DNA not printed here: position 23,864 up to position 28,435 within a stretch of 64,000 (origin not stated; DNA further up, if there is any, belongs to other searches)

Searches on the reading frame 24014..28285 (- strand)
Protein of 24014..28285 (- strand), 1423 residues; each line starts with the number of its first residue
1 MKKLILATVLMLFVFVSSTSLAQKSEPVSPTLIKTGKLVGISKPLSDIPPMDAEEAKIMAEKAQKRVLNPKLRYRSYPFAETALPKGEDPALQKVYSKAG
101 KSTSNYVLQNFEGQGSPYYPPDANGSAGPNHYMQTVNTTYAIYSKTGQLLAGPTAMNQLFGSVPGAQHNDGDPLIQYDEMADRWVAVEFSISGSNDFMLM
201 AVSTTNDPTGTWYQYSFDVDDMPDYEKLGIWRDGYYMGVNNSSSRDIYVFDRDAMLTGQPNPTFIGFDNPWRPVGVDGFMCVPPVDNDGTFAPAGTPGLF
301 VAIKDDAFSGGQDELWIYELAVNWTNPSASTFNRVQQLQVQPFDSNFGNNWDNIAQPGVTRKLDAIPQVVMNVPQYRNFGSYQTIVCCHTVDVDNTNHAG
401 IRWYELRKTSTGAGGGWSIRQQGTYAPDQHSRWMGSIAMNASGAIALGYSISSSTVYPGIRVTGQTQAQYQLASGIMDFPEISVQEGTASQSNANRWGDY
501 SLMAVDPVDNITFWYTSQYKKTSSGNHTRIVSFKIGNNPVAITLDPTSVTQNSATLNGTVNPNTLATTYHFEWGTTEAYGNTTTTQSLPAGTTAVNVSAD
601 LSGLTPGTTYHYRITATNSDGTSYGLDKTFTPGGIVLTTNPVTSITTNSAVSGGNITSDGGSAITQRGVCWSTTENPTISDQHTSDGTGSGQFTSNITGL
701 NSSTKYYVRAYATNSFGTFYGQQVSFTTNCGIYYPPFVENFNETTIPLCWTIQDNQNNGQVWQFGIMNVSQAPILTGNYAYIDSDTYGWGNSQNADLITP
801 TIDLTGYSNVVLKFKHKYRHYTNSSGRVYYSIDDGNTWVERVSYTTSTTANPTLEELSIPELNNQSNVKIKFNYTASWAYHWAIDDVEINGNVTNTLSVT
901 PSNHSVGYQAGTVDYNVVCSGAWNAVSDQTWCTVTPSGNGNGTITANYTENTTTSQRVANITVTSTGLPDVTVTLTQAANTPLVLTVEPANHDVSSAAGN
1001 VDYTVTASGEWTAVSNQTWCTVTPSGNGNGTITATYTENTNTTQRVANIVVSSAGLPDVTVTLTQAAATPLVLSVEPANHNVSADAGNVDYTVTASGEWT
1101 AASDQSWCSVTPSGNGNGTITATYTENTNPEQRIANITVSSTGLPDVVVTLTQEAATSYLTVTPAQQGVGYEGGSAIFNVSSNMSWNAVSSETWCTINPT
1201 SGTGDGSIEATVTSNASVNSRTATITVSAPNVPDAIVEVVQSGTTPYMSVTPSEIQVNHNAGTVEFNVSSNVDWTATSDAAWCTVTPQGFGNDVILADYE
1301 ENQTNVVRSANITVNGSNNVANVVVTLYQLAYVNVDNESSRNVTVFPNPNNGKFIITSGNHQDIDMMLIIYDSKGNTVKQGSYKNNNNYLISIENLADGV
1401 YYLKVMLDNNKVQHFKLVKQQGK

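Call 61: search_protein_families(library=pfam, proteins=[window:24014-28285:-])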
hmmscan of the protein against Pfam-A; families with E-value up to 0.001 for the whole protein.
window:24014-28285:- (1423 aa): 7 families
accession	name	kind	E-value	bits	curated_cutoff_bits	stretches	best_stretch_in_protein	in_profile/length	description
PF19190.6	BACON_2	-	2.1e-61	204.3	25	5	1160-1242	2-92/94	Viral BACON domain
PF13004.13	BACON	-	1.4e-37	127.9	25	5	1098-1154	2-61/61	Putative binding domain, N-terminal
PF18962.6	Por_Secre_tail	-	1.5e-10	41.7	27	1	1345-1413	1-70/75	Secretion system C-terminal sorting domain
PF21471.3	Reelin_subrepeat-B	-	4.2e-06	27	27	1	798-889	28-126/127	Reelin subrepeat B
PF04151.21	PPC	-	4.3e-05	24.7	25.9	1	1346-1405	7-68/70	Bacterial pre-peptidase C-terminal domain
PF16656.11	Pur_ac_phosph_N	-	0.00014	22.8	30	1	542-621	4-84/93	Purple acid Phosphatase, N-terminal domain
PF00041.27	fn3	-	0.00086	19.9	25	0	564-623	27-75/84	Fibronectin type III domain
